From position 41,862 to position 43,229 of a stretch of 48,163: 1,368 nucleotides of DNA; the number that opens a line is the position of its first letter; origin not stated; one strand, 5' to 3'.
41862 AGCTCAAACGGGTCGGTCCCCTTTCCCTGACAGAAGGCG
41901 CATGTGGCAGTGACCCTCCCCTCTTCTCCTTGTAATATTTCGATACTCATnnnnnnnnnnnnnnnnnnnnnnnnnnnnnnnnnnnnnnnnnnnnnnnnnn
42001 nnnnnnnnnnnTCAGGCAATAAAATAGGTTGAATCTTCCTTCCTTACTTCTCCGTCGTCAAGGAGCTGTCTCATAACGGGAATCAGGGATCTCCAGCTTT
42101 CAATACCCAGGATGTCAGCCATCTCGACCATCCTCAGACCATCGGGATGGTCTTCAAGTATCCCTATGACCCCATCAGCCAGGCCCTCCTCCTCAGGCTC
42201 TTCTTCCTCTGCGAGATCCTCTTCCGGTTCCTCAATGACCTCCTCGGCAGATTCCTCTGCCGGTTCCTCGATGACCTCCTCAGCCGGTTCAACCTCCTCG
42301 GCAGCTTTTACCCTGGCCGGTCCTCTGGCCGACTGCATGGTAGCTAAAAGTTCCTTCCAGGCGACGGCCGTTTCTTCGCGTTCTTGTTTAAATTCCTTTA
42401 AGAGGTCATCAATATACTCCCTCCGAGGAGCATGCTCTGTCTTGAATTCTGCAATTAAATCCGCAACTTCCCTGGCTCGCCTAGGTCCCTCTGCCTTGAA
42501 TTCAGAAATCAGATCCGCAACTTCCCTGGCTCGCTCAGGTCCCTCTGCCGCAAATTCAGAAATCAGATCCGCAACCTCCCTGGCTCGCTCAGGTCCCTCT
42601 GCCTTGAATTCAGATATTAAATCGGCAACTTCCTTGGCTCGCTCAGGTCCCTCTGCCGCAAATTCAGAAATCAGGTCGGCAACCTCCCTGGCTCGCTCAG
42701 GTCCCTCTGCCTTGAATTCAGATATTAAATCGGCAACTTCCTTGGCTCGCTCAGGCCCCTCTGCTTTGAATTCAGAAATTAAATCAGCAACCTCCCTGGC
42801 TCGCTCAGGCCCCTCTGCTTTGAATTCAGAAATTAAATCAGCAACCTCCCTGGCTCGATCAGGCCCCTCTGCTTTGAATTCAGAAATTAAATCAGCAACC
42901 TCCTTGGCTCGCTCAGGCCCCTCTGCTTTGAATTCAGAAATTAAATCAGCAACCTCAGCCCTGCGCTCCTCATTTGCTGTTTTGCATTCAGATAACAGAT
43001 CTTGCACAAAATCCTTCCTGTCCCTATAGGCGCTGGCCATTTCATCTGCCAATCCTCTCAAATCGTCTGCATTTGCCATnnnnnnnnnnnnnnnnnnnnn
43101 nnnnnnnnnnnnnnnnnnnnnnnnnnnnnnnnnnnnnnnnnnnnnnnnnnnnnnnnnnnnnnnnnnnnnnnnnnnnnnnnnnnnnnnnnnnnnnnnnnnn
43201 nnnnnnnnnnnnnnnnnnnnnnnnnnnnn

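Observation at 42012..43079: GvpC-like candidate: about 10 near-identical 18-aa acidic repeats plus a winged-helix C-terminus, two genes after gvpA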

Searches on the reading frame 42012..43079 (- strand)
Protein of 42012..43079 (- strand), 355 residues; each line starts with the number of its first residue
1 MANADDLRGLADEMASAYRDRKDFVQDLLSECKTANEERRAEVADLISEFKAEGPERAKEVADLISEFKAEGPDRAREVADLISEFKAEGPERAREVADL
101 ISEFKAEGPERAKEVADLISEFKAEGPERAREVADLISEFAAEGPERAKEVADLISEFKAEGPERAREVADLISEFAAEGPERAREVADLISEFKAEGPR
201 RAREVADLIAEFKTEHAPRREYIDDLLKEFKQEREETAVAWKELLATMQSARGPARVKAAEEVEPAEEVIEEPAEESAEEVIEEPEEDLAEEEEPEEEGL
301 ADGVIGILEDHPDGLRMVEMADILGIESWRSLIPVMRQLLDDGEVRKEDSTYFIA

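Call 6: search_protein_families(library=pfam, proteins=[window:42012-43079:-], max_evalue=0.01)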
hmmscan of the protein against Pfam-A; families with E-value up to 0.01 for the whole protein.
window:42012-43079:- (355 aa): 12 families
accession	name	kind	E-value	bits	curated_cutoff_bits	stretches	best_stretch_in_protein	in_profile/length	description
PF00880.23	Nebulin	-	2.5e-16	59.4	20.1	0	57-69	7-19/28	Nebulin repeat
PF12008.13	EcoR124_C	-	2.6e-08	34.3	23.1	2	30-153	129-248/260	Type I restriction and modification enzyme - subunit R C terminal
PF19681.4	DUF6183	-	9.2e-06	25.6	26.6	0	178-216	53-91/360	Family of unknown function (DUF6183)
PF25398.1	CUX1_N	-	0.00011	22.6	27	0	29-71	33-76/116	CUX1-like, N-terminal tRNA-binding arm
PF05755.17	REF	-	0.00018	21.9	25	0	150-238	74-143/206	Rubber elongation factor protein (REF)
PF14039.11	YusW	-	0.00026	21.8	27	0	35-81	22-68/92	YusW-like protein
PF00015.26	MCPsignal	-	0.0003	21.1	34.6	0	43-132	73-157/172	Methyl-accepting chemotaxis protein (MCP) signalling domain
PF17932.6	TetR_C_24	-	0.0011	19.7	26.4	0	5-51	6-52/114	Tetracyclin repressor-like, C-terminal domain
PF11304.13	DUF3106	-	0.0013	19.6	24.3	0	24-114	11-101/104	Protein of unknown function (DUF3106)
PF13286.11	HD_assoc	-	0.0054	17.7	22.2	0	15-84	8-78/91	Phosphohydrolase-associated domain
PF23202.1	PAH_ZNF598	-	0.0065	17.2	25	0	197-249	17-69/83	ZNF598 PAH domain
PF07761.17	DUF1617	-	0.007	16.9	22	0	125-179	41-94/143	Protein of unknown function (DUF1617)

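Call 7: search_protein_families(library=ncbifam, proteins=[window:42012-43079:-], max_evalue=0.01)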
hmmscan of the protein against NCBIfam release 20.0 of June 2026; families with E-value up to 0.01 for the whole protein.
window:42012-43079:- (355 aa): 2 families
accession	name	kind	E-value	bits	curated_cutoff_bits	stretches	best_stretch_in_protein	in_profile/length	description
NF040677.1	wall_bind_EntC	exception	0.00022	20.2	770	1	40-163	174-297/422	cell wall-binding protein EntC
NF033530.1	lasso_PqqD_Strm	exception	0.0069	16.6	70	0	173-214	33-74/78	lasso peptide biosynthesis PqqD family chaperone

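Call 8: find_homologous_proteins(query=window:42012-43079:-, max_evalue=0.001)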
Query window:42012-43079:- (355 aa): 15 proteins with E <= 0.001 among 8000 candidates.
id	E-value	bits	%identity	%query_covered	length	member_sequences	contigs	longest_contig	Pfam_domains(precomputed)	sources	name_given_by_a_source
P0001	3.8e-45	173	39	100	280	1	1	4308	-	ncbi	ncbi:MAG: hypothetical protein ABIE47_02995 [Pseudomonadota bacterium]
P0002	1.3e-44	171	40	100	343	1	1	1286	PF08776.17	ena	-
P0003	2.9e-40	157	40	100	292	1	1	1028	-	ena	-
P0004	5.1e-40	156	42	74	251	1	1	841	-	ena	-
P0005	3.9e-38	150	35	100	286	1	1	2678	-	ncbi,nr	ncbi:MAG: hypothetical protein FP829_02725 [Nitrospirae bacterium]|nr:hypothetical protein [Nitrospi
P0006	7.6e-37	146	37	100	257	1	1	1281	-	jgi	-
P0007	1.4e-36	145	44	59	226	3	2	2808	-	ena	-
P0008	1.5e-35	141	40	79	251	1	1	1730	-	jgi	-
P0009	5.0e-35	140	75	17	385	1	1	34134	PF08776.17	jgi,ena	-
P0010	3.2e-32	130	38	98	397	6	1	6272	PF15209.12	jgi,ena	-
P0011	5.0e-32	130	36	100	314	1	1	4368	-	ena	-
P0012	9.5e-32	129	38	99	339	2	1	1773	-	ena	-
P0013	2.5e-31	127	38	67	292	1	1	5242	-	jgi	jgi:hypothetical protein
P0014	1.4e-23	102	33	99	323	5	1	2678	-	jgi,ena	-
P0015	1.9e-18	85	42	41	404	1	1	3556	-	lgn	-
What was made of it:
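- ORF355 is far more variable (call 8).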

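Call 10: find_encoding_contigs(protein=P0009, flank=10000, max_places=4)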
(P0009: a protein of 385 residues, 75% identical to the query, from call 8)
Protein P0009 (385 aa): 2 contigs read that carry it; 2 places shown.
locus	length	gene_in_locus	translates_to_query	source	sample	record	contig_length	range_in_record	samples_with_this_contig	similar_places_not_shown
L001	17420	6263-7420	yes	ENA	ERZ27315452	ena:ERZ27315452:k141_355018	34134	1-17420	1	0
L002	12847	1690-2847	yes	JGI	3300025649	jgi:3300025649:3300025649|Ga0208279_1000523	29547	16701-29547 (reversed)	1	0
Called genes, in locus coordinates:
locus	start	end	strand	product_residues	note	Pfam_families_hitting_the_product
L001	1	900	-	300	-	?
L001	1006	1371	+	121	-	PF00072:Response_reg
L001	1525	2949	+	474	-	PF00072:Response_reg, PF00158:Sigma54_activat, PF14532:Sigma54_activ_2, PF25601:AAA_lid_14, PF02954:HTH_8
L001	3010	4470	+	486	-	PF00072:Response_reg, PF00158:Sigma54_activat, PF01078:Mg_chelatase (faint), PF14532:Sigma54_activ_2, PF07728:AAA_5 (faint), PF25601:AAA_lid_14, PF02954:HTH_8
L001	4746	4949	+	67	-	PF00741:Gas_vesicle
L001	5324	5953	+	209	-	-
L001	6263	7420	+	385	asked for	PF08776:VASP_tetra (faint)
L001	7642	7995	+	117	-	PF17302:DUF5351 (faint), PF00684:DnaJ_CXXCXGXG (weak)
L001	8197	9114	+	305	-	PF07726:AAA_3 (faint), PF07728:AAA_5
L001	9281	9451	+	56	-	PF04014:MazE_antitoxin (weak)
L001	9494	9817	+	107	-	-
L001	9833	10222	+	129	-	PF15777:Anti-TRAP (faint), PF17302:DUF5351 (faint), PF00684:DnaJ_CXXCXGXG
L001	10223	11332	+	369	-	-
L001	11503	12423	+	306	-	PF07728:AAA_5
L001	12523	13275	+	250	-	PF06386:GvpL_GvpF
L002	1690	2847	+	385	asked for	PF08776:VASP_tetra (faint)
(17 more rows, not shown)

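Call 11: find_encoding_contigs(protein=P0010, flank=10000, max_places=3)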
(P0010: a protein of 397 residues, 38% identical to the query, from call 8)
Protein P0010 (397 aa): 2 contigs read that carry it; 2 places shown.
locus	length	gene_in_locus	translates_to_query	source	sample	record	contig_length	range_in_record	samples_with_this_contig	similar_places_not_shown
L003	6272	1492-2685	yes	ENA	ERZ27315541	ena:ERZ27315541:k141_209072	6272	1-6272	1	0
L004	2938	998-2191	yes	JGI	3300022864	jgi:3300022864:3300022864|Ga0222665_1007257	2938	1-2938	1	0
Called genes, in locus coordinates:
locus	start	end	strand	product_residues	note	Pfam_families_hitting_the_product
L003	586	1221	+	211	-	-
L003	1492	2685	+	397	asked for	PF15209:IL31 (faint)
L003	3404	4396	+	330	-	PF07726:AAA_3 (faint), PF07728:AAA_5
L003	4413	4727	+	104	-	-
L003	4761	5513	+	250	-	PF06386:GvpL_GvpF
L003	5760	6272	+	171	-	?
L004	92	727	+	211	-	-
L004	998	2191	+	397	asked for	PF15209:IL31 (faint)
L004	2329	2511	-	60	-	-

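Call 14: find_related_loci(query=A1, collection=genome_contigs, flank=8000)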
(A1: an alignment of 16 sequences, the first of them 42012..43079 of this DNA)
Query A1 (355 aa) in genome_contigs; peptide patterns used: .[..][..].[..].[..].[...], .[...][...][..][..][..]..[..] (x = any residue, [..] = any of these).
505 stretches matched a pattern; 25 encode a relative of the query (tblastn E <= 1e-3); 25 distinct loci.
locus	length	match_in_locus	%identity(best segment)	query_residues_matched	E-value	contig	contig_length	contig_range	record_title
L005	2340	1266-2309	35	1-355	4e-44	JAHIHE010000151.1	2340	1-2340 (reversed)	MAG: Patescibacteria group bacterium isolate KR11_N3.mb.38 KR11_N3.mb.38_k141_138685, whole genome shotgun sequence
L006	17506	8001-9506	35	1-353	2e-34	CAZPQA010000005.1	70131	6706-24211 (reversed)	MAG TPA_asm: uncultured Desulfobacteraceae bacterium isolate SRP167671_co4_58 genome assembly, contig: NODE_153_length_7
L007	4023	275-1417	37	1-355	4e-34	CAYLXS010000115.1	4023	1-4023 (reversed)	MAG TPA_asm: uncultured Syntrophaceae bacterium isolate binchicken_co243_90 genome assembly, contig: NODE_23201_length_4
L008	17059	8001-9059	32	3-354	1e-33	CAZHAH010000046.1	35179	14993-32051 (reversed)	MAG TPA_asm: uncultured Desulfobacteraceae bacterium isolate SRP167671_co2_229 genome assembly, contig: NODE_1580_length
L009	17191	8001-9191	29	5-353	6e-30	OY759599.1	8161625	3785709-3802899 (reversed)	MAG: Desulfatiglandales bacterium isolate ef928343-fb2c-4ac1-bd77-a4af7a033044 genome assembly, chromosome: 1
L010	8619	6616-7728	31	7-354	9e-30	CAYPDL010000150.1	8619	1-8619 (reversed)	MAG TPA_asm: uncultured Desulfobacteraceae bacterium isolate SRP178699_co1_442 genome assembly, contig: NODE_11571_lengt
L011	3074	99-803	39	120-355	4e-29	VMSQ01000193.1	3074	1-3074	MAG: Desulfobacteraceae bacterium isolate S3_36 k141_28650, whole genome shotgun sequence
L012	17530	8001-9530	30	4-353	1e-28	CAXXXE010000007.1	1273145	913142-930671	MAG: Desulfatiglandales bacterium isolate d5234fa8-f814-4557-af24-a28d4dae9633 genome assembly, contig: contig_7, whole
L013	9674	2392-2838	45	195-355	6e-28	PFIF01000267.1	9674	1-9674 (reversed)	MAG: Deltaproteobacteria bacterium CG_4_8_14_3_um_filter_43_13 CG_4_8_14_3_um_filter_scaffold_3316_c, whole genome shotg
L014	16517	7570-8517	33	4-355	4e-28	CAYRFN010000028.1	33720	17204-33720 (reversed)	MAG TPA_asm: uncultured Desulfobacteraceae bacterium isolate SRP323688_co1_105 genome assembly, contig: NODE_2317_length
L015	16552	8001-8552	38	206-353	3e-27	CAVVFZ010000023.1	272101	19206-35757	MAG: uncultured delta proteobacterium isolate MFD01721.bin.1.133 genome assembly, contig: contig_3741, whole genome shot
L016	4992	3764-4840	31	4-355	3e-27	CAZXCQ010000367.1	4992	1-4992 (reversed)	MAG TPA_asm: uncultured Desulfobacteraceae bacterium isolate SRP323688_co1_244 genome assembly, contig: NODE_22884_lengt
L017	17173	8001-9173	32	5-353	8e-27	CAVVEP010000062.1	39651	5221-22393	MAG: uncultured delta proteobacterium isolate MFD02416.bin.3.208 genome assembly, contig: contig_76995, whole genome sho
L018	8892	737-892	81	304-355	4e-26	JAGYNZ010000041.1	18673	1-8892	MAG: Deltaproteobacteria bacterium isolate M55B156 41, whole genome shotgun sequence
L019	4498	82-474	48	233-354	7e-25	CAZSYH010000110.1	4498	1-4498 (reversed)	MAG TPA_asm: uncultured Syntrophaceae bacterium isolate SRP178699_co1_570 genome assembly, contig: NODE_29228_length_449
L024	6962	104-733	30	136-353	8e-14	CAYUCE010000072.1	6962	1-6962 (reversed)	MAG TPA_asm: uncultured Thermotogae bacterium isolate SRP141376_co1_356 genome assembly, contig: NODE_18482_length_6962_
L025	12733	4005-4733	27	96-353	3e-13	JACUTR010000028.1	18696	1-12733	MAG: Methanophagales archaeon isolate Kmv05 NODE_1461_length_18696_cov_8.532536, whole genome shotgun sequence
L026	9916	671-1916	28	93-353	3e-11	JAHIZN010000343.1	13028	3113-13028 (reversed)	MAG: bacterium isolate Modern_marine.mb.176 Modern_marine.mb.176_k141_1968893, whole genome shotgun sequence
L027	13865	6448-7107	26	99-353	3e-8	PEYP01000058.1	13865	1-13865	MAG: bacterium (Candidatus Stahlbacteria) CG08_land_8_20_14_0_20_40_26 CG08_land_8_20_14_0.20_scaffold_17249_c, whole ge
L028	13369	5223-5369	35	304-353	6e-7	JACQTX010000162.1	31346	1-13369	MAG: Chloroflexi bacterium isolate NC_groundwater_1422_Ag_S-0.65um_57_27 S_p65_S5_coassembly_k141_3401834, whole genome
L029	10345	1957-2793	24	78-353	1e-8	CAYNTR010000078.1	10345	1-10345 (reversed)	MAG TPA_asm: uncultured Halobacteria archaeon isolate binchicken_co395_157 genome assembly, contig: NODE_2185_length_103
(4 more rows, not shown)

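Call 24: predict_structure(alignment_id=A1)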
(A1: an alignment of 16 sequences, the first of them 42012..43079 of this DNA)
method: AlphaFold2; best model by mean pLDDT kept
length: 355 residues; sequences in the alignment: 16
mean_pLDDT: 58.2   pTM: 0.26
mean pLDDT of the five models: 58.2, 50.4, 49.8, 49.4, 46.9
residues with pLDDT >= 90: 41; 70-90: 56; 50-70: 114; < 50: 144
segments of 3 or more residues with pLDDT < 50: 67-69, 71-141, 143-147, 157-162, 197-199, 252-297
pLDDT, mean of each block of 10 residues (from residue 1): 62 72 75 72 63 55 48 45 41 39 41 44 42 44 48 49 57 62 58 49 62 66 70 67 58 40 31 28 30 47 93 93 87 91 91 92
secondary structure, 60 per line:
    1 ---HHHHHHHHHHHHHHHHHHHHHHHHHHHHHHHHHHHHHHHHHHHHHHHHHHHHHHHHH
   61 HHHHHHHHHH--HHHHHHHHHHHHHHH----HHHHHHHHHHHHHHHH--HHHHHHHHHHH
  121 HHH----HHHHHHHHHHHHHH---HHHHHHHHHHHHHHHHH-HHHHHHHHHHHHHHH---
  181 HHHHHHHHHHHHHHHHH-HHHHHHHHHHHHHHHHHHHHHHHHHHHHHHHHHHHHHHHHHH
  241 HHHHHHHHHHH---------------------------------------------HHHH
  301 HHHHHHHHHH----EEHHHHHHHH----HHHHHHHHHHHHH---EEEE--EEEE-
elements in order: H4-70 H73-87 H92-107 H110-123 H128-141 H145-161 H163-177 H181-197 H199-251 H297-310 H317-324 H329-341 E345-348 E351-354
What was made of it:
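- On Cyanobacterial-type GvpC (PF01304 Gas_vesicle_C): The region is predicted helical (call 24).
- AF2 gives low confidence (pLDDT 40-60) for the repeat array (call 24). The repeat array has low AF2 confidence, consistent with folding on binding (call 24).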
